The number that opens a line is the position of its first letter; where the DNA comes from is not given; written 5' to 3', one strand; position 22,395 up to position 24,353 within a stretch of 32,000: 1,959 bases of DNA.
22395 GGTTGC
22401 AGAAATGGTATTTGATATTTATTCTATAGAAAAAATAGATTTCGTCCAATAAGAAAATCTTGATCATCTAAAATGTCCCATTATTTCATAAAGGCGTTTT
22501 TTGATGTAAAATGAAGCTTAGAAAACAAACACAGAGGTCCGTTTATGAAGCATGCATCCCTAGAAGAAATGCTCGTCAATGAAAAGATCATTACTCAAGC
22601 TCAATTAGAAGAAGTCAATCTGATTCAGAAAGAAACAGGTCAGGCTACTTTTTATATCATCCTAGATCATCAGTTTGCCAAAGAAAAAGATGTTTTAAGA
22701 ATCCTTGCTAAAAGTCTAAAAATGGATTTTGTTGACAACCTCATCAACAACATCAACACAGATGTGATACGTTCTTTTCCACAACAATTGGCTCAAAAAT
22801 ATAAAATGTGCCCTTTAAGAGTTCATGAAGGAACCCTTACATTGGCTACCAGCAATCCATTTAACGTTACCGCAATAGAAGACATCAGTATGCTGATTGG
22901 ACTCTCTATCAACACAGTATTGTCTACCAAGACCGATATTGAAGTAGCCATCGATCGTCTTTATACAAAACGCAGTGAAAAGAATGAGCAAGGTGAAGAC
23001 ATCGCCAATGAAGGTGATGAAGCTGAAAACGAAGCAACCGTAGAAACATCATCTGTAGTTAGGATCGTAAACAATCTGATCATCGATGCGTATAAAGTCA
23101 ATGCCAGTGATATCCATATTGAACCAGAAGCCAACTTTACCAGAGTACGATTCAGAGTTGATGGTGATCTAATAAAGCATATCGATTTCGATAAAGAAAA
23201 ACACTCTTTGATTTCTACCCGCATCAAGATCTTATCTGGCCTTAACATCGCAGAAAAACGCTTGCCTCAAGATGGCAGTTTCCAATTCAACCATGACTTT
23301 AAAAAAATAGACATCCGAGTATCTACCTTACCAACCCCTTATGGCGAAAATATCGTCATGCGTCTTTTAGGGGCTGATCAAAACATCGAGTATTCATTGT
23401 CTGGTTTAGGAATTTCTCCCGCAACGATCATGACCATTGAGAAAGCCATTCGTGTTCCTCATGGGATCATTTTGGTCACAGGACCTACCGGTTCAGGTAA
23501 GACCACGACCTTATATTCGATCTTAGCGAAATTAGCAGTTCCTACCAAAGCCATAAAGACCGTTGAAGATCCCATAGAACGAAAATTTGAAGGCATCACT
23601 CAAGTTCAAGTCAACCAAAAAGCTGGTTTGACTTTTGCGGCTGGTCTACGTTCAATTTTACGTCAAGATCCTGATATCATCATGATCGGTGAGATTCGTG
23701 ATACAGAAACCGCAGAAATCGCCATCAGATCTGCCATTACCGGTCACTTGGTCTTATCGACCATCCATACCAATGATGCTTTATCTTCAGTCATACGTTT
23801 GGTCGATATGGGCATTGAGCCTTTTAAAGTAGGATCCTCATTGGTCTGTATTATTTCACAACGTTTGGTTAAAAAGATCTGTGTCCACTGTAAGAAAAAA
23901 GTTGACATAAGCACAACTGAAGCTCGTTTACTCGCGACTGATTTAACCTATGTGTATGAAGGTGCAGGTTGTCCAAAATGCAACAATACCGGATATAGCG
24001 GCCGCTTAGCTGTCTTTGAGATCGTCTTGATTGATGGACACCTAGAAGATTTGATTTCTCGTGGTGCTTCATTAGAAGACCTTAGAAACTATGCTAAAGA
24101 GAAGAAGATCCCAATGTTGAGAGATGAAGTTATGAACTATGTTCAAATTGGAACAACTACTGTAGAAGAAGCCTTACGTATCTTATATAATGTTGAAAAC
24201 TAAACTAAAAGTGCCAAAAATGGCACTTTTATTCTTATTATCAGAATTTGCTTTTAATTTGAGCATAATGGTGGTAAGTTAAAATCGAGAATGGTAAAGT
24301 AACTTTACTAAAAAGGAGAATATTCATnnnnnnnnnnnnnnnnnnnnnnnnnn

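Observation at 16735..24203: Compact type IV filament operon with atypical order and composition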

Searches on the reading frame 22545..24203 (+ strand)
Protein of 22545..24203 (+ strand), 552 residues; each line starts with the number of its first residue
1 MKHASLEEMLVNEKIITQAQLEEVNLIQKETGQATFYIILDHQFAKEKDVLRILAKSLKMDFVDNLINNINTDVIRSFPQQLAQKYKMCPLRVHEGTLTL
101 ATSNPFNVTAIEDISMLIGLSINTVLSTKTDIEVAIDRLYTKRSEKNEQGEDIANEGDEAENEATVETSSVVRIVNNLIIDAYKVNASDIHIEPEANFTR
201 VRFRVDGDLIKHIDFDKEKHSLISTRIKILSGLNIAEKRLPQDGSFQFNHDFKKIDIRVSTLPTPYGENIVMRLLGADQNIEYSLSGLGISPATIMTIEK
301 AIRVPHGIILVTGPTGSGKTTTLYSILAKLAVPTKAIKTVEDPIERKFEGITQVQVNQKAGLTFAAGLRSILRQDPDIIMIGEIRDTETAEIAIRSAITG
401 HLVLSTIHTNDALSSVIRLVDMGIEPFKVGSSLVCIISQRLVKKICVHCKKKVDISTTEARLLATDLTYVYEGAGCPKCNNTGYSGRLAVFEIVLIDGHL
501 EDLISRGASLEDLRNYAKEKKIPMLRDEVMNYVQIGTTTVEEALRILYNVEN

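Call 4: search_protein_families(library=pfam, proteins=[window:22545-24203:+], max_evalue=1)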
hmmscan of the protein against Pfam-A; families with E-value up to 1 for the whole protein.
window:22545-24203:+ (552 aa): 27 families (the best 25 are shown)
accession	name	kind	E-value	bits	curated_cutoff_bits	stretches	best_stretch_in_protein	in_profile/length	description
PF00437.27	T2SSE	-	1.9e-125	418.8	24.9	1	167-545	4-370/370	Type II/IV secretion system protein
PF05157.20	MshEN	-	5.4e-16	58.8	23.1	1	60-142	3-86/90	MshEN domain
PF25199.1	nSTAND_NTPase5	-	0.0001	22.6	34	1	307-351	42-87/145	Novel STAND NTPase 5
PF13401.12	AAA_22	-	0.00067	20.4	27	1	306-331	5-30/130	AAA domain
PF20720.3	nSTAND3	-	0.0013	18.8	27.2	1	306-334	17-45/155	Novel STAND NTPase 3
PF13173.12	AAA_14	-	0.0016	18.8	27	1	307-398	3-85/129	AAA domain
PF03215.21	Rad17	-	0.0038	17.6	23.8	1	303-333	42-71/186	Rad17 P-loop domain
PF13555.12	AAA_29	-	0.0043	17.2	27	1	305-328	20-44/61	P-loop containing region of AAA domain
PF13245.12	AAA_19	-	0.0048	17.5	25.1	1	301-334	4-39/134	AAA domain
PF13476.12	AAA_23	-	0.0051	17.9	27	1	302-326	15-39/201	AAA domain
PF24292.1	DUF7479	-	0.0084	16.6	27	1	444-502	3-59/60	Domain of unknown function (DUF7479)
PF00004.35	AAA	-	0.01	16.8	21.2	1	309-384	1-66/131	ATPase family associated with various cellular activities (AAA)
PF01580.24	FtsK_SpoIIIE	-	0.011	15.6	24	1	308-333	41-66/221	FtsK/SpoIIIE family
PF13191.12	AAA_16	-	0.015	16.2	32.6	1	307-331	25-49/167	AAA ATPase domain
PF13086.12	AAA_11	-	0.02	15.1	27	1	298-331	10-42/257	AAA domain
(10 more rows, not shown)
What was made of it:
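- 22545..24203 (+): g7: PilB extension ATPase. It has an MshEN N-domain, Walker A at residue 313, an Asp box at 341, Walker B at 378, a His box at 399, and a tetracysteine motif CVHC...CPKC. T2SSE E 2e-125 and MshEN E 5e-16 (call 4).
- Checked: g7, 22545-24203: PilB, T2SSE E 2e-125 plus MshEN (call 4).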

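Call 10: find_related_loci(query=window:22545-24200:+, collection=genome_contigs, flank=10000)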
Query window:22545-24200:+ (552 aa) in genome_contigs; peptide patterns used: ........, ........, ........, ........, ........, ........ (x = any residue, [..] = any of these).
122 stretches matched a pattern; 74 encode a relative of the query (tblastn E <= 1e-3); 74 distinct loci.
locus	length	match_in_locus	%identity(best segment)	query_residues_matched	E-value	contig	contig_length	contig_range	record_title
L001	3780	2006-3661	95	1-552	0e+0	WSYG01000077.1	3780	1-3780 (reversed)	MAG: Erysipelotrichaceae bacterium isolate X3_MetaBAT.3 scaffold_6351, whole genome shotgun sequence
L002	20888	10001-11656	88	1-552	0e+0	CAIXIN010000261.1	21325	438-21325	uncultured bacterium isolate Loclat_bin-03787 genome assembly, contig: bin-03787:261/284, whole genome shotgun sequence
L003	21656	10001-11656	87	1-552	0e+0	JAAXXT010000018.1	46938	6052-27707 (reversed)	MAG: Erysipelotrichaceae bacterium isolate W9_Combined_metabat2_129 W9_Combined_metabat2_129_NODE_431, whole genome shot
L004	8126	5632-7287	86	1-552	0e+0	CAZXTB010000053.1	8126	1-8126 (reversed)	MAG TPA_asm: uncultured Erysipelotrichaceae bacterium isolate SRP272421_co2_81 genome assembly, contig: NODE_34278_lengt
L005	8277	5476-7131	87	1-552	0e+0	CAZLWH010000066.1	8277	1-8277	MAG TPA_asm: uncultured Erysipelotrichaceae bacterium isolate SRP272421_co2_819 genome assembly, contig: NODE_33342_leng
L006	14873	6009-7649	74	5-552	0e+0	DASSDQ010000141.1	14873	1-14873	MAG TPA_asm: Erysipelotrichaceae bacterium isolate SMAG_U955 k141_1118466, whole genome shotgun sequence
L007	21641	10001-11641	74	5-552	0e+0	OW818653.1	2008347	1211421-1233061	metagenome genome assembly, chromosome: 1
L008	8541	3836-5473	74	5-552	0e+0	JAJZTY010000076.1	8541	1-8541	MAG: Bacillota bacterium isolate SKS3.bin96 NODE_14023_length_8541_cov_5.906703, whole genome shotgun sequence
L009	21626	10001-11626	72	1-552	0e+0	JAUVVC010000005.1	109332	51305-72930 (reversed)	MAG: Erysipelotrichaceae bacterium isolate CSMAG_1154 CSMAG_1154_k127_8478329_length_109332_cov_18.9998, whole genome sh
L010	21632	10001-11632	76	5-552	0e+0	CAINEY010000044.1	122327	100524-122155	uncultured bacterium isolate LaPlata_bin-0469 genome assembly, contig: bin-0469:44/63, whole genome shotgun sequence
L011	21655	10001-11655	86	1-552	0e+0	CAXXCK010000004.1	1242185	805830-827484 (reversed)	MAG: Erysipelotrichaceae bacterium isolate b76e8e24-d245-4307-a20e-d676278d155c genome assembly, contig: contig_4, whole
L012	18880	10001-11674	37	3-548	1e-116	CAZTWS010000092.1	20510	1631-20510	MAG TPA_asm: uncultured Planctomycetaceae bacterium isolate SRP344714_co2_482 genome assembly, contig: NODE_6685_length_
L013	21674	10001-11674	39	6-545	5e-116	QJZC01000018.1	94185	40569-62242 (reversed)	MAG: Proteobacteria bacterium isolate SZUA-336 scaffold_134, whole genome shotgun sequence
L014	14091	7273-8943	37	4-548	1e-115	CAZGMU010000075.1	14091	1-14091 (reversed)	MAG TPA_asm: uncultured Planctomycetaceae bacterium isolate binchicken_co179_88 genome assembly, contig: NODE_8412_lengt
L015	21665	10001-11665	39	6-548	2e-115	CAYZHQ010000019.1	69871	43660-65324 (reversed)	MAG TPA_asm: uncultured Pirellulaceae bacterium isolate binchicken_co13_449 genome assembly, contig: NODE_272_length_698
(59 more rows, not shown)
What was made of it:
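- Tried and rejected: The genome_contigs scan was already spent on PilB (call 10).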

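Call 13: search_protein_families(library=ncbifam, proteins=[window:22545-24203:+], max_evalue=0.1)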
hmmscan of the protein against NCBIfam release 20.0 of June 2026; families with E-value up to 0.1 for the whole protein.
window:22545-24203:+ (552 aa): 27 families (the best 25 are shown)
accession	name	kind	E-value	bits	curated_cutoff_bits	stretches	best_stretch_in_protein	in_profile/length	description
TIGR02533.1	type_II_gspE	equivalog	1.4e-160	535.2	630.25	1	76-546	2-485/486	type II secretion system ATPase GspE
TIGR02538.1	type_IV_pilB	equivalog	2.6e-157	524.9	675.65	1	6-546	2-561/564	type IV-A pilus assembly ATPase PilB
NF007755.0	PRK10436.1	equivalog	6.4e-128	427.3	617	1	80-547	11-459/465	type II secretion system protein GspE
NF053534.1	T4PilAsmATPsTfpB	equivalog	2.4e-127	425.8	850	1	46-546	64-581/584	type IV pilus assembly ATPase TfpB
NF041000.1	ATPase_ComGA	equivalog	3.2e-79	265.7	300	1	177-443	2-266/267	competence type IV pilus ATPase ComGA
TIGR01420.1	pilT_fam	subfamily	1.1e-49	169.5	319.1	1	176-444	3-270/343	PilT/PilU family type 4a pilus ATPase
TIGR02525.1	plasmid_TraJ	equivalog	3.4e-21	75.7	368.3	1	304-422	147-272/372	plasmid transfer ATPase TraJ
TIGR02524.1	dot_icm_DotB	equivalog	1.7e-20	73.6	463.3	1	298-440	126-277/358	Dot/Icm type IV secretion system ATPase DotB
NF058587.1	archaellum_moto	equivalog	8.5e-16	57.8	550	1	309-424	278-398/527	archaellum flagellar ATPase motor FlaI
TIGR02782.1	TrbB_P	equivalog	3.8e-15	56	304.55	1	291-421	122-254/303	P-type conjugative transfer ATPase TrbB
TIGR02788.1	VirB11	equivalog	3e-13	49.5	249.95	1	298-425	137-268/308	P-type DNA transfer ATPase VirB11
NF010469.0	PRK13894.1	subfamily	3.7e-12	46.2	508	1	297-420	141-265/320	conjugal transfer ATPase TrbB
NF010407.0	PRK13833.1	subfamily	1.5e-11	44.3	499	1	294-424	133-264/323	conjugal transfer protein TrbB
TIGR03819.1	heli_sec_ATPase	hypoth_equivalog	2.3e-11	43.5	373.15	1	267-423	139-301/340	TadA family conjugal transfer-associated ATPase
NF008411.1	PRK11234.1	equivalog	6.1e-11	41.4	1170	1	4-156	482-632/723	cyclic di-3',5'-guanylate-activated glycosyltransferase NfrB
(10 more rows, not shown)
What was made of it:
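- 22545..24203 (+): GspE 535 bits and PilB 525 bits, both below cut-offs; ComGA 266 bits (call 13).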

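Call 14: search_solved_structures(query=window:22545-24200:+, max_evalue=1e-10)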
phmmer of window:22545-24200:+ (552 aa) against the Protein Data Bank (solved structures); distinct sequences matched with E-value up to 1e-10: 25.
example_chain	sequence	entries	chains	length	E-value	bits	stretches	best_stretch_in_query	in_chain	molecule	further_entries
6f8l_G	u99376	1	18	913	1.2e-119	403.6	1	54-545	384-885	Type IV pilus assembly protein PilF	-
5zfr_A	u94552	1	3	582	2.4e-119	402.6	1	3-547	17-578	Type IV pilus biogenesis ATPase PilB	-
6olj_C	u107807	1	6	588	1e-118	400.6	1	3-547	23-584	Type IV pilus biogenesis ATPase PilB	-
5tsg_B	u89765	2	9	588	1.2e-118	400.3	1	3-547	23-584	Type IV pilus biogenesis ATPase PilB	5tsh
3jc8_Ba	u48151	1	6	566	6.8e-116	391.2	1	6-544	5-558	Type IV-A pilus assembly ATPase PilB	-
5oiu_A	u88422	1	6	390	1.9e-105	356.7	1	168-544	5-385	Type IV pilus assembly protein PilF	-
5it5_F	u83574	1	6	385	5.1e-105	355.3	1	172-544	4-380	ATP binding motif-containing protein PilF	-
6ejf_A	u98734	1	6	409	5.6e-105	355.2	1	172-545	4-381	Type IV pilus assembly protein PilF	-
4pht_A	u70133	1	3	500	3.1e-102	346.1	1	76-546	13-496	General secretory pathway protein E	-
1p9r_A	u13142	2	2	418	4.1e-102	345.8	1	166-545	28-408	General secretion pathway protein E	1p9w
4ksr_A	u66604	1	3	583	5e-102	345.5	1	167-547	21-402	Type II secretion system protein E, Hemolysin-coregulated protein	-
4kss_A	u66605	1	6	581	5.1e-102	345.5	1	167-547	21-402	Type II secretion system protein E, hemolysin-coregulated protein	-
8dze_A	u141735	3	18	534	2.6e-32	115.5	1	283-516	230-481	BfpD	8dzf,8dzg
3jvu_A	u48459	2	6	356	8.6e-30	107.2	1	178-446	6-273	Twitching mobility protein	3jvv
5fl3_A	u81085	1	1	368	2e-29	106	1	270-445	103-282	PILI RETRACTION PROTEIN PILT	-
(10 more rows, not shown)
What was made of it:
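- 22545..24203 (+): In the PDB, PilF/PilB score about 400 bits and GspE 346 (call 14).
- On Type IVa pilus (monoderm form): Best PDB matches are PilF and PilB (call 14).
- Family assignments: calls 4, 13 and 14. In the PDB, PilB/PilF score about 400 bits against 346 for GspE (call 14).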

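Call 15: find_homologous_proteins(query=window:22545-24200:+, max_evalue=1e-30)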
Query window:22545-24200:+ (552 aa): 8000 proteins with E <= 1e-30 among 8000 candidates; the best 120 are listed.
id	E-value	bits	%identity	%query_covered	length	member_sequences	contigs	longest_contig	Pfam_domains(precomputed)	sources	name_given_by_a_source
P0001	0.0e+0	1156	95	100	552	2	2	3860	PF05157.21,PF00437.27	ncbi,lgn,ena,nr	ncbi:MAG: Type II secretory pathway ATPase PulE/Tfp pilus assembly pathway ATPase PilB [Erysipelotri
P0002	0.0e+0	1061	88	100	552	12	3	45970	PF05157.21,PF00437.27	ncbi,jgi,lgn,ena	jgi:type IV pilus assembly protein PilB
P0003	0.0e+0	1048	87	100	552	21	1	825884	PF05157.21,PF00437.27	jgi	-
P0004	0.0e+0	1030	84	100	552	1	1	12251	PF05157.21,PF00437.27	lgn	-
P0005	1.2e-271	920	76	99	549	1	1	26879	PF05157.21,PF00437.27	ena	-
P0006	9.7e-271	917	76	99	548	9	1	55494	PF05157.21,PF00437.27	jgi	jgi:type IV pilus assembly protein PilB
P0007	1.5e-270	916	76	99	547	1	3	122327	PF05157.21,PF00437.27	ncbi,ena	-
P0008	1.7e-270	916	76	99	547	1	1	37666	PF05157.21,PF00437.27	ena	-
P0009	1.6e-268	910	76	99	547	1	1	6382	PF05157.21,PF00437.27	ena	-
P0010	5.8e-267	904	74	99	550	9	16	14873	PF05157.21,PF00437.27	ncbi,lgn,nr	ncbi:MAG TPA: GspE/PulE family protein [Erysipelotrichaceae bacterium]|nr:GspE/PulE family protein [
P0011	1.1e-264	897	74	99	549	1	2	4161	PF05157.21,PF00437.27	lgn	-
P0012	1.2e-264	897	74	99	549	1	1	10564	PF05157.21,PF00437.27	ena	-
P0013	2.4e-264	896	74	99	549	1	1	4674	PF05157.21,PF00437.27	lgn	-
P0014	6.2e-264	894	74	99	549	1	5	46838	PF05157.21,PF00437.27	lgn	-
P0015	7.1e-264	894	74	99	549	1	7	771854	PF05157.21,PF00437.27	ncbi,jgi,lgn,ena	-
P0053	9.6e-260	881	70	100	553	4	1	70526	PF05157.21,PF00437.27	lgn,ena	-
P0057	1.4e-252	857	71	100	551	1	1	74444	PF05157.21,PF00437.27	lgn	-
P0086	3.5e-202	691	58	100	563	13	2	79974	PF05157.21,PF00437.27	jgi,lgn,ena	-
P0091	2.1e-201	688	58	100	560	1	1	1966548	PF05157.21,PF00437.27,PF13401.13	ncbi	-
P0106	5.2e-199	680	58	99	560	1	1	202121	PF05157.21,PF00437.27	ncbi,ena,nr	ncbi:MAG: Flp pilus assembly complex ATPase component TadA [Erysipelothrix sp.]|nr:Flp pilus assembl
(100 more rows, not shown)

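Call 16: find_encoding_contigs(protein=P0091, flank=10000, max_places=2)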
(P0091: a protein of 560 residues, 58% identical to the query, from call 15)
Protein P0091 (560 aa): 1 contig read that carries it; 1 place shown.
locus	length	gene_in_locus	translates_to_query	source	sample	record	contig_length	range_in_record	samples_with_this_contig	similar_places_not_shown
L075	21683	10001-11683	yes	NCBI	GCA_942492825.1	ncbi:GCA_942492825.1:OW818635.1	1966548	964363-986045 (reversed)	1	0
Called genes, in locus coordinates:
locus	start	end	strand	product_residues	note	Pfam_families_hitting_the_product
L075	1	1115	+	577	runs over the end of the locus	PF00664:ABC_membrane, PF00005:ABC_tran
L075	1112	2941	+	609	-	PF00664:ABC_membrane, PF00005:ABC_tran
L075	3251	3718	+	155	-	PF07963:N_methyl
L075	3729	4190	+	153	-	PF07963:N_methyl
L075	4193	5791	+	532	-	PF14341:PilX_N (weak), PF23981:DUF7305 (faint)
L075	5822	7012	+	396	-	PF28597:T2SSF_N, PF00482:T2SSF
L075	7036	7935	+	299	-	PF11104:PilM_2 (faint)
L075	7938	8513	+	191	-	PF05137:PilN (faint)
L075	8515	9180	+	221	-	PF04612:T2SSM (weak)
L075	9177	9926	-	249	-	PF06750:A24_N_bact, PF01478:Peptidase_A24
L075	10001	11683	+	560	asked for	PF13401:AAA_22 (faint), PF05157:MshEN, PF00437:T2SSE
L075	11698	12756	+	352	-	PF00437:T2SSE, PF13555:AAA_29 (faint)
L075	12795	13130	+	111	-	PF07963:N_methyl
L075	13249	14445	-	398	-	PF14690:Zn_ribbon_ISL3, PF01610:DDE_Tnp_ISL3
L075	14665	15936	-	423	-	PF04932:Wzy_C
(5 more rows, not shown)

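Call 17: find_encoding_contigs(protein=P0106, flank=10000, max_places=2)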
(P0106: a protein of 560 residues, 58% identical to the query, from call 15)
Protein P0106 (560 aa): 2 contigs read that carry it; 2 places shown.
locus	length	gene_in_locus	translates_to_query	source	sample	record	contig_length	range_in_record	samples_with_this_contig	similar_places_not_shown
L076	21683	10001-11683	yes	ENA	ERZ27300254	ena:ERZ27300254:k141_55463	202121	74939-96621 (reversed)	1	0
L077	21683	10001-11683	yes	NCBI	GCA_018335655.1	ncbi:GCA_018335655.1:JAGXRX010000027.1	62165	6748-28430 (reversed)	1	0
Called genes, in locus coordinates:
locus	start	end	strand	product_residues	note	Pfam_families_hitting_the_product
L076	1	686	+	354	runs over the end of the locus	PF01869:BcrAD_BadFG (faint), PF00871:Acetate_kinase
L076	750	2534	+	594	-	PF02734:Dak2, PF21645:FakA-like_M, PF02645:DegV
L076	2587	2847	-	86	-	PF05532:CsbD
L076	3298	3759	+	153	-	PF07963:N_methyl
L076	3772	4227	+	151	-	PF07963:N_methyl (weak)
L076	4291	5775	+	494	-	PF23981:DUF7305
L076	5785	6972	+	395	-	PF00482:T2SSF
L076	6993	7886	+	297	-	PF11104:PilM_2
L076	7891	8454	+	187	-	-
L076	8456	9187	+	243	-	-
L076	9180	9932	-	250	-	PF06750:A24_N_bact, PF01478:Peptidase_A24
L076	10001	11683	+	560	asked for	PF05157:MshEN, PF00437:T2SSE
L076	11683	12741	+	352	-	PF00437:T2SSE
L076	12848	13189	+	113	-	-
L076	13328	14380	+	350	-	PF00990:GGDEF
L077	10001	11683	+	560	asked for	PF05157:MshEN, PF00437:T2SSE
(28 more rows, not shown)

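Call 23: find_encoding_contigs(protein=P0053, flank=10000, max_places=1)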
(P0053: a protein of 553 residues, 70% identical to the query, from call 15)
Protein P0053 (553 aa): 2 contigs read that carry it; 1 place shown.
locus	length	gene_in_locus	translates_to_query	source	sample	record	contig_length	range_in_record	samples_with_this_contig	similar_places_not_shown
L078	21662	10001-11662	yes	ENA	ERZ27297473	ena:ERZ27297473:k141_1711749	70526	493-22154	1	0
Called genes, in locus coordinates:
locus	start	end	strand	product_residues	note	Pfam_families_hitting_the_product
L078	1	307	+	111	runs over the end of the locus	-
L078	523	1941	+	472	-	PF00270:DEAD, PF04851:ResIII, PF00271:Helicase_C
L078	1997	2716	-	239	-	PF01479:S4, PF00849:PseudoU_synth_2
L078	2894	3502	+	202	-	PF09335:VTT_dom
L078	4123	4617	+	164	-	PF07963:N_methyl (weak)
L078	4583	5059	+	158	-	PF07963:N_methyl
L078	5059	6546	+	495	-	-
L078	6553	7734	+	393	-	PF00482:T2SSF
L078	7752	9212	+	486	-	PF11104:PilM_2 (weak)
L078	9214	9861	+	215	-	-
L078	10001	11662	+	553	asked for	PF05157:MshEN, PF00437:T2SSE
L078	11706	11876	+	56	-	-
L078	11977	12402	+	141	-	-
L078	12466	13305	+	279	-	PF02645:DegV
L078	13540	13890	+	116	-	PF13473:Cupredoxin_1, PF00127:Copper-bind (faint)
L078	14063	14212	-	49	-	PF18919:DUF5670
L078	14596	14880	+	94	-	PF02604:PhdYeFM_antitox (weak)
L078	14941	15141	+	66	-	-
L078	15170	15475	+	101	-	PF05532:CsbD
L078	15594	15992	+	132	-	-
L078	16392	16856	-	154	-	PF00210:Ferritin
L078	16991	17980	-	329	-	PF13249:SQHop_cyclase_N (faint), PF13243:SQHop_cyclase_C (faint)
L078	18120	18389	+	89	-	PF02583:Trns_repr_metal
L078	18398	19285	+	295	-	PF00892:EamA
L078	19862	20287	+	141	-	PF08327:AHSA1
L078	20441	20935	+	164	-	PF08818:DUF1801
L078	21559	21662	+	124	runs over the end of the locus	PF09851:SHOCT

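Call 24: find_encoding_contigs(protein=P0057, flank=10000, max_places=1)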
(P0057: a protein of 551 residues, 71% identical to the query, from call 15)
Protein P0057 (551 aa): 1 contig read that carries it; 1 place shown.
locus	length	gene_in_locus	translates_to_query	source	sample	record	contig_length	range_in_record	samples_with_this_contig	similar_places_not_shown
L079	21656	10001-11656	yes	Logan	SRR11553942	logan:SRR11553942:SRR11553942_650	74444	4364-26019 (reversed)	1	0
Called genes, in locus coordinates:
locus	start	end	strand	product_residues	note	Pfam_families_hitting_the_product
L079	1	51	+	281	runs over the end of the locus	PF02645:DegV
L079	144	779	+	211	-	PF06445:GyrI-like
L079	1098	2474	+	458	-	PF00324:AA_permease, PF13520:AA_permease_2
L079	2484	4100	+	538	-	PF07969:Amidohydro_3, PF01979:Amidohydro_1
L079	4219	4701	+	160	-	PF07963:N_methyl (weak)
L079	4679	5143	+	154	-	-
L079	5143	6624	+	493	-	-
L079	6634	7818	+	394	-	PF28597:T2SSF_N (faint), PF00482:T2SSF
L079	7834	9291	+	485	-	PF11104:PilM_2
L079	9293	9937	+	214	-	-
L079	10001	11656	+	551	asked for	PF05157:MshEN, PF00437:T2SSE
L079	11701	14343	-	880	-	PF00171:Aldedh, PF00465:Fe-ADH, PF13685:Fe-ADH_2 (weak), PF25137:ADH_Fe_C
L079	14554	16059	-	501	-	PF00270:DEAD, PF04851:ResIII, PF00271:Helicase_C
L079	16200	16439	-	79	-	PF01381:HTH_3, PF13443:HTH_26 (weak)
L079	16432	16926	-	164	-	PF09946:DUF2178 (weak)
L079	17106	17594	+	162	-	-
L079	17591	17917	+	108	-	PF07343:DUF1475 (weak)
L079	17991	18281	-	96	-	PF01638:HxlR, PF14947:HTH_45 (weak)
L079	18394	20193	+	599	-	PF08439:Peptidase_M3_N, PF01432:Peptidase_M3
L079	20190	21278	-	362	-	PF02557:VanY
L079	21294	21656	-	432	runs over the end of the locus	PF00919:UPF0004, PF04055:Radical_SAM, PF18693:TRAM_2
